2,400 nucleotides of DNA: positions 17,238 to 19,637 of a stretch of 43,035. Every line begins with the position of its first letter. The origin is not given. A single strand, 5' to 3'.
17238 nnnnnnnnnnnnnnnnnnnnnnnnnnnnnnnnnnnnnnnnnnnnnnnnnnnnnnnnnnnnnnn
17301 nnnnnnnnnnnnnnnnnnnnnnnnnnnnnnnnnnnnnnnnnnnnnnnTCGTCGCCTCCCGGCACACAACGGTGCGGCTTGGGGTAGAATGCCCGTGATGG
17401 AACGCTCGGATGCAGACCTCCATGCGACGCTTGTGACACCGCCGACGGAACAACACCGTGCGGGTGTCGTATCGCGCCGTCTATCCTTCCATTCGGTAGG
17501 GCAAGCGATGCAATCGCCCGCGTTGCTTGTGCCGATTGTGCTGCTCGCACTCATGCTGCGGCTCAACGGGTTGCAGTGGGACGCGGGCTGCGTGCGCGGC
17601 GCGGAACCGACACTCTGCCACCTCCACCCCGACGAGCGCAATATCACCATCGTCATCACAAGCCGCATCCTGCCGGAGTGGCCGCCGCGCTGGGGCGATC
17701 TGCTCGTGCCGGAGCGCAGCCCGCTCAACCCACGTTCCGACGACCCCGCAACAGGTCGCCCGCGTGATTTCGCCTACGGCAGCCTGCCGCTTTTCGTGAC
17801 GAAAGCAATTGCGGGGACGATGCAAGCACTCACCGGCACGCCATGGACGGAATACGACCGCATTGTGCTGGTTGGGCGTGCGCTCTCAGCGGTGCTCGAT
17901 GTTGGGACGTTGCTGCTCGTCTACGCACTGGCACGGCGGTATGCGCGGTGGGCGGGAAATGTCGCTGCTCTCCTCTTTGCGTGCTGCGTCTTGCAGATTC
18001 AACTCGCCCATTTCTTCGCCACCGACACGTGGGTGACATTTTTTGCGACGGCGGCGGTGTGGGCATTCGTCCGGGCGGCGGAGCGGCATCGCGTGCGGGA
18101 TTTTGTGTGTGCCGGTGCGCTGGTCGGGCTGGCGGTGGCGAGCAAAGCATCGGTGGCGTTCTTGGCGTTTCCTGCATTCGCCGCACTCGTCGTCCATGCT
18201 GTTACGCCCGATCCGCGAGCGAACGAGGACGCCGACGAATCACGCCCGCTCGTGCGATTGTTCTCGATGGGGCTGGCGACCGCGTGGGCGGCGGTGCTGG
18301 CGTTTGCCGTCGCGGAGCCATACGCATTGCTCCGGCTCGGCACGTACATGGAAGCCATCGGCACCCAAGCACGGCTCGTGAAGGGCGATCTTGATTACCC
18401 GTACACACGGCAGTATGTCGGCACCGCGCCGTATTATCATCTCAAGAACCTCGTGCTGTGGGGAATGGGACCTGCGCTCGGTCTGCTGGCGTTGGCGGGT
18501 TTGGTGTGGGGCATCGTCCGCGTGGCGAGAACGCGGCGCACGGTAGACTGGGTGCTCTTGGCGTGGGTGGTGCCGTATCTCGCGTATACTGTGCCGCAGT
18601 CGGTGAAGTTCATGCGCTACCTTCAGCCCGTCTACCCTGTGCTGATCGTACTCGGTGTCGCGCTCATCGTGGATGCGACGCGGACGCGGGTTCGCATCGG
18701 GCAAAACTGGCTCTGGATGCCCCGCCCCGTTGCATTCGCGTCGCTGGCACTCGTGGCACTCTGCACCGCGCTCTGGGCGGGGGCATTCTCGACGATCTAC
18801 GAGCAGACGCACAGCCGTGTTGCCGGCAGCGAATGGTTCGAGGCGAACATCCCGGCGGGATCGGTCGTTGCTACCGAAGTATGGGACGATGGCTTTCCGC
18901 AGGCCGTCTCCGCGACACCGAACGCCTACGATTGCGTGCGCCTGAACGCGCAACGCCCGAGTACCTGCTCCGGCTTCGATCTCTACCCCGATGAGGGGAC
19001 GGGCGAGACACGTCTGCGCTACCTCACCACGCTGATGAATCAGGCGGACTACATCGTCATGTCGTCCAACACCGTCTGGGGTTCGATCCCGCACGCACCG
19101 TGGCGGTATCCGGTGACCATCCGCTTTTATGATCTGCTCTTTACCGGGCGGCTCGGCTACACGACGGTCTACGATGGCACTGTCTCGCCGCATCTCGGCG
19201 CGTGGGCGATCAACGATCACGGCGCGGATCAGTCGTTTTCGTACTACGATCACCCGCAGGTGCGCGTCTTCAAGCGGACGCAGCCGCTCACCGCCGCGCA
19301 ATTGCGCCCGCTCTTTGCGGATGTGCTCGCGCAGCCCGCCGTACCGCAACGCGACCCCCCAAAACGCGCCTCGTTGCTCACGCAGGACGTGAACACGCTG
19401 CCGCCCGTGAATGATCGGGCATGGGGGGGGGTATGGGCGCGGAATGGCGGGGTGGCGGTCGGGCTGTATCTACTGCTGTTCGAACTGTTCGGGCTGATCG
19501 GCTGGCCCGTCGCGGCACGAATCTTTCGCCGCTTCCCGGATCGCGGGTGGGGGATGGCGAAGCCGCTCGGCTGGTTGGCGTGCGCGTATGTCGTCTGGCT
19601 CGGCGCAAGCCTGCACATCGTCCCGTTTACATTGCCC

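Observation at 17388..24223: Coupled pair of giant YYY/DUF2298-type membrane proteins, one fused to a GT-C-like module: candidate uncharacterised envelope glycosylation/polymerisation machine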

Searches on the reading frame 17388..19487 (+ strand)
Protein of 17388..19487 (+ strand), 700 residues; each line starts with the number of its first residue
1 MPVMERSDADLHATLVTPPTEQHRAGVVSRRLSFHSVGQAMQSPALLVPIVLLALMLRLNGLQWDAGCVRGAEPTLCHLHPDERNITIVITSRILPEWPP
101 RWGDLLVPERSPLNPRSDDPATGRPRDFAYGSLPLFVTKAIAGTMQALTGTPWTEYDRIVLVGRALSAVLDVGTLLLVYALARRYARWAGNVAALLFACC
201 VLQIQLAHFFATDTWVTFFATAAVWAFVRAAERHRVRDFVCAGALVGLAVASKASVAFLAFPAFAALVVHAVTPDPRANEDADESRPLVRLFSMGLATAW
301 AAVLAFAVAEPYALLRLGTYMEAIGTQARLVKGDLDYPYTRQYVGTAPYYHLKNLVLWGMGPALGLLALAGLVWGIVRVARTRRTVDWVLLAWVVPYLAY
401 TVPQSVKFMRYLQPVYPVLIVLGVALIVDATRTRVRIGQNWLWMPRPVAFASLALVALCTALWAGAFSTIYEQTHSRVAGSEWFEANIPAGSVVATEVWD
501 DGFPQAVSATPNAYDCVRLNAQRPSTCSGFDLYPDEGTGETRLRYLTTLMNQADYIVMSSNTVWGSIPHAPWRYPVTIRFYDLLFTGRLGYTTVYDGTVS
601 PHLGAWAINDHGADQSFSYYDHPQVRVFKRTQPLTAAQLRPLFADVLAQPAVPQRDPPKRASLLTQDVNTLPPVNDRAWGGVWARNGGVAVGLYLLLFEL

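Call 19: find_homologous_proteins(query=window:17388-19487:+, max_evalue=0.00001)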
Query window:17388-19487:+ (700 aa): 147 proteins with E <= 0.00001 among 8000 candidates; the best 120 are listed.
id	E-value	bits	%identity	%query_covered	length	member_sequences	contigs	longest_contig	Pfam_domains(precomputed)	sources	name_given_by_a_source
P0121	1.3e-267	908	65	94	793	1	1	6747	PF10060.16,PF13231.13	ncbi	ncbi:MAG: DUF2298 domain-containing protein, partial [Thermomicrobiales bacterium]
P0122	8.9e-256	869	62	94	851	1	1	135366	PF02366.25,PF13231.13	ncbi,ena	-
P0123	9.4e-145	502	67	51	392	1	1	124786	PF02366.25,PF13231.13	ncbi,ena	-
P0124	1.1e-118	416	44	82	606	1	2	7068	PF02366.25,PF13231.13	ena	-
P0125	1.1e-116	409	44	86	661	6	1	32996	PF02366.25,PF09913.16,PF13231.13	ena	-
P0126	1.7e-111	392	42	82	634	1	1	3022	PF02366.25,PF13231.13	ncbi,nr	ncbi:MAG: glycosyltransferase family 39 protein [Chloroflexia bacterium]|nr:glycosyltransferase fami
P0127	8.0e-108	380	43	82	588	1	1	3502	PF02366.25,PF13231.13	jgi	jgi:Dolichyl-phosphate-mannose-protein mannosyltransferase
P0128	1.2e-106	376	42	80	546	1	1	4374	PF02366.25,PF13231.13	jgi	jgi:hypothetical protein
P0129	6.0e-96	341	35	89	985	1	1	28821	PF10060.16,PF02366.25,PF13231.13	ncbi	-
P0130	1.4e-87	313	35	82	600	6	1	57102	PF02366.25,PF13231.13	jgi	jgi:hypothetical protein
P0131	7.1e-86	308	35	80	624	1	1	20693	PF02366.25,PF13231.13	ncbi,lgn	-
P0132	5.8e-84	301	34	82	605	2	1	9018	PF13231.13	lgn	-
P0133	2.9e-83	299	35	89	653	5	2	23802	PF02366.25,PF13231.13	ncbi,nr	ncbi:MAG TPA: glycosyltransferase family 39 protein [Ktedonobacteraceae bacterium]|nr:glycosyltransf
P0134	6.5e-83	298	35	87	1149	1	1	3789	PF10060.16,PF13231.13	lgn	-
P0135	1.3e-82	297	35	84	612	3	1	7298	PF02366.25,PF13231.13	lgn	-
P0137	6.1e-81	291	36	82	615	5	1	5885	PF02366.25,PF13231.13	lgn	-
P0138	6.8e-80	288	34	91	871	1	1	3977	PF09594.17,PF02366.25,PF13449.13,PF24684.2,PF01436.28,PF25021.2,PF06739.18,PF08450.19,PF13231.13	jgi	jgi:4-amino-4-deoxy-L-arabinose transferase-like glycosyltransferase/DNA-binding beta-propeller fold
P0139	4.5e-79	285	35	86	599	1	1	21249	PF02366.25,PF13231.13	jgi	jgi:Dolichyl-phosphate-mannose-protein mannosyltransferase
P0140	1.2e-78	284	35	89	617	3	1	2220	PF02366.25,PF13231.13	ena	-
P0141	1.3e-78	284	34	91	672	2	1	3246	PF02366.25,PF13231.13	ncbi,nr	ncbi:MAG TPA: glycosyltransferase family 39 protein, partial [Ktedonobacteraceae bacterium]|nr:glyco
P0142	2.8e-78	282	36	82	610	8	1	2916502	PF02366.25,PF13231.13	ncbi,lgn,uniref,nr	ncbi:phospholipid carrier-dependent glycosyltransferase [Ktedonobacter racemifer]|uniref:Glycosyl tr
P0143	4.0e-78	282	33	84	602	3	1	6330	PF02366.25,PF13231.13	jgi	-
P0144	8.5e-78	281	34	84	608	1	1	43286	PF02366.25,PF13231.13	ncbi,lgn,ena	-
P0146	1.1e-77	280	37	79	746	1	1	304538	PF09594.17,PF02366.25,PF13231.13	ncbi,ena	-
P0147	1.2e-77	280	33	82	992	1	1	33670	PF10060.16,PF02366.25,PF13231.13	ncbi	-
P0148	2.1e-77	280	33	84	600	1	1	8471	PF02366.25,PF13231.13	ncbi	ncbi:MAG: hypothetical protein NVS4B7_03590 [Ktedonobacteraceae bacterium]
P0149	2.0e-76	276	33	88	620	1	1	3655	PF02366.25,PF13231.13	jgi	jgi:hypothetical protein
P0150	1.1e-74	271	36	53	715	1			PF02366.25,PF13231.13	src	-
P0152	1.6e-74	270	34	82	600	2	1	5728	PF02366.25,PF13231.13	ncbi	ncbi:MAG: hypothetical protein NVS2B12_28590 [Ktedonobacteraceae bacterium]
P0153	8.5e-74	268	36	85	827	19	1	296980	PF02366.25,PF13231.13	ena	-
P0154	1.1e-72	264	33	82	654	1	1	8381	PF02366.25,PF13231.13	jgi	-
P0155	4.2e-72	262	31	93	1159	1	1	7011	PF10060.16,PF02366.25,PF13231.13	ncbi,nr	ncbi:MAG: glycosyltransferase family 39 protein, partial [Chloroflexi bacterium]|nr:glycosyltransfer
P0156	1.3e-71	260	34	87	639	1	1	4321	PF02366.25,PF13231.13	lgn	-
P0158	6.3e-71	258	33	82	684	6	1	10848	PF02366.25,PF13231.13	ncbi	-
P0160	1.7e-70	257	35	76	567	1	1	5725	PF02366.25,PF13231.13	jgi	jgi:hypothetical protein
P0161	2.6e-70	256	36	81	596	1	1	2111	PF02366.25,PF13231.13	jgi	jgi:hypothetical protein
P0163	1.9e-69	253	32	89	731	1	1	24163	PF02366.25,PF13231.13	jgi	jgi:4-amino-4-deoxy-L-arabinose transferase-like glycosyltransferase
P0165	4.7e-68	249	35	85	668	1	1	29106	PF02366.25,PF13231.13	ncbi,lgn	-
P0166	2.3e-66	243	32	86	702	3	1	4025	PF02366.25,PF13231.13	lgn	-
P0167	2.8e-66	243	32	85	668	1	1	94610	PF02366.25,PF13231.13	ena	-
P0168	3.9e-66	242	34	83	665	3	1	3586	PF02366.25,PF13231.13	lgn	-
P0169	5.0e-66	242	32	88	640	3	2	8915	PF02366.25,PF13231.13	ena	-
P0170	1.9e-65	240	32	86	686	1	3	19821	PF02366.25,PF13231.13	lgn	-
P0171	5.4e-65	239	33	85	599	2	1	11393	PF02366.25,PF13231.13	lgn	-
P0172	5.8e-65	238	35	66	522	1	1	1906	PF02366.25,PF13231.13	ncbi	-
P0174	1.1e-64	238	30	82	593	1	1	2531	PF02366.25,PF13231.13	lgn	-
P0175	1.2e-64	237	33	83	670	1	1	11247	PF02366.25,PF13231.13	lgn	-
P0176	1.4e-64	237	35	77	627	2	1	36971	PF02366.25,PF13231.13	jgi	jgi:MFS family permease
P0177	4.3e-64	236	34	83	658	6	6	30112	PF02366.25,PF13231.13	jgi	jgi:hypothetical protein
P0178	4.8e-64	235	31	83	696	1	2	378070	PF02366.25,PF13231.13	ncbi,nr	ncbi:MAG: phospholipid carrier-dependent glycosyltransferase [Ardenticatenaceae bacterium]|nr:phosph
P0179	4.9e-64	235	34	83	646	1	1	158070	PF02366.25,PF13231.13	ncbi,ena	-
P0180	7.8e-64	235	34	86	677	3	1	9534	PF02366.25,PF13231.13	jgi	jgi:4-amino-4-deoxy-L-arabinose transferase-like glycosyltransferase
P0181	1.4e-63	234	33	84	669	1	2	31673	PF02366.25,PF13231.13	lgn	-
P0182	1.7e-63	234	34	86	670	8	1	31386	PF02366.25,PF13231.13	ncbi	-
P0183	2.2e-63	233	34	85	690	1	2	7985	PF02366.25,PF13231.13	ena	-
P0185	2.3e-63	233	35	34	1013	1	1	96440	PF09594.17,PF10060.16,PF02366.25,PF13231.13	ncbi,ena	-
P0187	5.3e-63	232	33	85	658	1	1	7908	PF02366.25,PF13231.13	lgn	-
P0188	6.0e-63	232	32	85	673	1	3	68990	PF02366.25,PF13231.13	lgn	-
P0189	6.1e-63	232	32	89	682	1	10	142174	PF02366.25,PF13231.13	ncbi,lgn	-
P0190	9.9e-63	231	32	85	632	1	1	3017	PF02366.25,PF13231.13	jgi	jgi:4-amino-4-deoxy-L-arabinose transferase-like glycosyltransferase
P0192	2.9e-62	230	33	83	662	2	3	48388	PF02366.25,PF13231.13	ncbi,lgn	-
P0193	4.1e-62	229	32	83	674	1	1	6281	PF02366.25,PF13231.13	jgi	jgi:4-amino-4-deoxy-L-arabinose transferase-like glycosyltransferase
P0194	6.0e-62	228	33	87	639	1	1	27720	PF02366.25,PF13231.13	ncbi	-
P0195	8.6e-62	228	31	85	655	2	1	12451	PF02366.25,PF13231.13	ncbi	-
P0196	8.7e-62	228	32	86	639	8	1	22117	PF02366.25,PF13231.13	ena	-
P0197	9.4e-62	228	31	79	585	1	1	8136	PF02366.25,PF13231.13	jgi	jgi:4-amino-4-deoxy-L-arabinose transferase-like glycosyltransferase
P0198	1.4e-61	227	33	86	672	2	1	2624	PF02366.25,PF13231.13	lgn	-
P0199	1.5e-61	227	31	83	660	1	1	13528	PF02366.25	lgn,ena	-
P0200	3.5e-61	226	32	85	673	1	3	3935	PF02366.25,PF13231.13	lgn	-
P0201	1.9e-60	223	31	83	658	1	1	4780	PF02366.25,PF13231.13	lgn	-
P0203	2.6e-60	223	32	86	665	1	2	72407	PF02366.25,PF13231.13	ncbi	-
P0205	1.2e-59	221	30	87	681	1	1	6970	PF02366.25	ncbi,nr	ncbi:MAG: glycosyltransferase family 39 protein [Chloroflexi bacterium]|nr:glycosyltransferase famil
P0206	1.4e-59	221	32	83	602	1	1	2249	PF02366.25,PF13231.13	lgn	-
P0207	2.1e-59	220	32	86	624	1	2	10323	PF02366.25,PF13231.13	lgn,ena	-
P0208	2.2e-59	220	32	84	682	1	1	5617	PF02366.25,PF13231.13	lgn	-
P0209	3.8e-59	219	31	86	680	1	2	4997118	PF02366.25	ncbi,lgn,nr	ncbi:MAG: phospholipid carrier-dependent glycosyltransferase [Anaerolineae bacterium]|nr:phospholipi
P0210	4.7e-59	219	32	88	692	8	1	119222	PF02366.25,PF13231.13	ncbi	-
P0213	3.8e-58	216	30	84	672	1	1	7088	PF02366.25,PF13231.13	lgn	-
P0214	4.8e-58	216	32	84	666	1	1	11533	PF02366.25,PF13231.13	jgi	jgi:4-amino-4-deoxy-L-arabinose transferase-like glycosyltransferase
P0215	5.8e-58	215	31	85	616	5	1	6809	PF02366.25,PF13231.13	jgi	-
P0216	9.2e-58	215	31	85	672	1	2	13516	PF02366.25,PF13231.13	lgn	-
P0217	1.1e-57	214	31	83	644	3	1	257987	PF02366.25,PF13231.13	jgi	jgi:hypothetical protein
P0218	1.4e-57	214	31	83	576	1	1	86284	PF02366.25,PF13231.13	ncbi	-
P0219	2.6e-57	213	31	86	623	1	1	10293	PF02366.25,PF13231.13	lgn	-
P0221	6.2e-57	212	33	85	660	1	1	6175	PF02366.25,PF13231.13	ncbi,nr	ncbi:MAG: phospholipid carrier-dependent glycosyltransferase [Anaerolineales bacterium]|nr:phospholi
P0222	7.1e-57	212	31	85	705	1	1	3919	PF02366.25,PF13231.13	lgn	-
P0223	8.8e-57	211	31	85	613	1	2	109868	PF02366.25,PF13231.13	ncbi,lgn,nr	ncbi:MAG: glycosyltransferase family 39 protein [Chloroflexi bacterium]|nr:glycosyltransferase famil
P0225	2.4e-56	210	30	85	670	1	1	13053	PF02366.25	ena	-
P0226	2.4e-56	210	31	85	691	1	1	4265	PF02366.25,PF13231.13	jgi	jgi:hypothetical protein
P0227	3.2e-56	210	32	85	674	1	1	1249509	PF02366.25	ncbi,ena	-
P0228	5.1e-56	209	31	85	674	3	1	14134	PF02366.25,PF13231.13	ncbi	-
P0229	5.2e-56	209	31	82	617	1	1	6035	PF02366.25,PF13231.13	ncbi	-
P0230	6.4e-56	209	31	84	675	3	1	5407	PF02366.25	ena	-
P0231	1.6e-55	207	32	86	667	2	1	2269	PF02366.25,PF13231.13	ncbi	-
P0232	2.2e-55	207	30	86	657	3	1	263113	PF02366.25,PF13231.13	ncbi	ncbi:MAG: hypothetical protein Kow0080_09670 [Candidatus Promineifilaceae bacterium]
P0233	2.3e-55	207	35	64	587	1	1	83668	PF02366.25,PF13231.13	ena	-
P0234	2.9e-55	206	31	86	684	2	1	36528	PF02366.25,PF13231.13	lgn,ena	-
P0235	4.8e-55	206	33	84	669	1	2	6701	PF02366.25,PF13231.13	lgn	-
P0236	1.2e-54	204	31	83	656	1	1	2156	PF02366.25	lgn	-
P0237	1.4e-54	204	31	87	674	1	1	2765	PF02366.25,PF13231.13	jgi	jgi:Dolichyl-phosphate-mannose-protein mannosyltransferase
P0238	1.7e-54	204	33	86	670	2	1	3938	PF02366.25,PF13231.13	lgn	-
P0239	2.1e-54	204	31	87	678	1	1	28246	PF02366.25,PF13231.13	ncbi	-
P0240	2.6e-54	203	30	84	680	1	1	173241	PF02366.25,PF13231.13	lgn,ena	-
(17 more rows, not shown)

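Call 32: predict_structure(alignment_id=A2)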
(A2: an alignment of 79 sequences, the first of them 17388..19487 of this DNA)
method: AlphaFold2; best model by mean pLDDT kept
length: 700 residues; sequences in the alignment: 79
mean_pLDDT: 85.5   pTM: 0.87
mean pLDDT of the five models: 85.5, 84.2, 84.1, 83.7, 83.6
residues with pLDDT >= 90: 420; 70-90: 167; 50-70: 53; < 50: 60
segments of 3 or more residues with pLDDT < 50: 1-8, 10-19, 21-29, 655-683, 698-700
pLDDT, mean of each block of 10 residues (from residue 1): 43 48 47 73 94 97 88 88 91 75 83 74 72 92 95 94 97 98 96 98 93 95 98 96 98 95 97 84 79 97 96 88 89 86 85 93 98 96 95 96 86 96 97 76 80 97 97 95 95 90 82 81 66 85 95 95 90 94 98 97 95 85 95 97 93 53 39 42 51 51
secondary structure, 60 per line:
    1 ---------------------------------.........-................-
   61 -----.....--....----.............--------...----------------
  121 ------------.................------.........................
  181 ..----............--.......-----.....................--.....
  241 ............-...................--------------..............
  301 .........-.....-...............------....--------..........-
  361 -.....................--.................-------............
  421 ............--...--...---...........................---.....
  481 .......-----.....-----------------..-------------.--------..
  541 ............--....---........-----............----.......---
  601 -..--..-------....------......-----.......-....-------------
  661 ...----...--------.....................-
elements in order (helices of 4 or more, strands of 3 or more residues): H34-42 H44-59 E66-70 E73-76 H81-93 H133-149 H156-182 H187-198 H201-207 H213-233 H236-252 H254-272 H287-309 H311-315 H317-331 H338-341 H350-359 H362-382 H385-401 H409-432 E435-437 E440-442 H446-472 H476-487 E493-497 H539-552 E555-558 H562-569 H575-586 E591-597 H615-618 E625-630 H636-642 H644-647 H679-699

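Call 36: fold_search(model_id=the predicted structure, library=pdb)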
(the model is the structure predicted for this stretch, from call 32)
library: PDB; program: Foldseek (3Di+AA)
matches with E <= 10: 316; with E <= 0.001: 29
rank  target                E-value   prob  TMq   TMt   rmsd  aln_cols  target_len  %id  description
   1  3waj                  6.0e-09  1.00  0.38  0.34  16.2       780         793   15  Crystal structure of the Archaeoglobus fulgidus oligosaccharyltransferase (O29867_ARCFU) complex with Zn and sulfate (released 2013-10-30)
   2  7e9s_A                6.2e-09  1.00  0.42  0.35  14.7       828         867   15  Archaeal oligosaccharyltransferase AglB from Archaeoglobus fulgidus in complex with an inhibitory peptide and a dolich (released 2021-09-08)
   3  7oci_F                9.3e-09  1.00  0.43  0.46  15.1       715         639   12  Cryo-EM structure of yeast Ost6p containing oligosaccharyltransferase complex (released 2022-02-16)
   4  5gmy_A                1.6e-08  1.00  0.42  0.36  13.3       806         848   16  Crystal structure of the Archaeoglobus fulgidus oligosaccharyltransferase (O29867_ARCFU) tethered with an acceptor pep (released 2017-02-01)
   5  3wak                  1.8e-08  1.00  0.42  0.35  12.1       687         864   15  Crystal structure of the Archaeoglobus fulgidus oligosaccharyltransferase (O29867_ARCFU) in the apo form (released 2013-10-30)
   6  6ezn_F                3.0e-08  1.00  0.43  0.45  13.3       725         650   13  Cryo-EM structure of the yeast oligosaccharyltransferase (OST) complex (released 2018-01-17)
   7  8age_A                3.4e-08  1.00  0.39  0.42  14.3       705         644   13  Structure of yeast oligosaccharylransferase complex with acceptor peptide bound (released 2022-12-07)
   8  8pn9_A                5.7e-08  1.00  0.44  0.47  13.7       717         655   13  Structure of human oligosaccharyltransferase OST-A complex bound to NGI-1 (released 2024-05-08)
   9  9n9j_I                7.8e-08  1.00  0.43  0.43  13.9       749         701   12  Structure of a GRP94 folding intermediate engaged with a CCDC134- and FKBP11-bound secretory translocon (released 2025-11-19)
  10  8agb_A                1.2e-07  1.00  0.42  0.45  14.2       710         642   13  Structure of yeast oligosaccharylransferase complex with lipid-linked oligosaccharide bound (released 2022-12-07)
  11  8agc_A                2.1e-07  1.00  0.42  0.42  13.9       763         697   13  Structure of yeast oligosaccharylransferase complex with lipid-linked oligosaccharide and non-acceptor peptide bound (released 2022-12-07)
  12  8b6l_I                3.1e-07  1.00  0.44  0.45  11.3       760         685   12  Subtomogram average of the human Sec61-TRAP-OSTA-translocon (released 2022-12-07)
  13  6ftg_5                4.1e-07  1.00  0.40  0.43  15.4       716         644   12  Subtomogram average of OST-containing ribosome-translocon complexes from canine rough microsomal membranes (released 2018-03-21)
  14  6s7o_A                5.2e-07  1.00  0.41  0.43  15.0       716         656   12  Cryo-EM structure of human oligosaccharyltransferase complex OST-A (released 2019-12-18)
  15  9s6t_A                6.6e-07  1.00  0.43  0.58   9.1       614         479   11  Ternary cryo-EM structure of chicken ALG12 with Dol25-PP-GlcNAc2Man7, Dol25-P-Man, and Fab (released 2026-03-18)
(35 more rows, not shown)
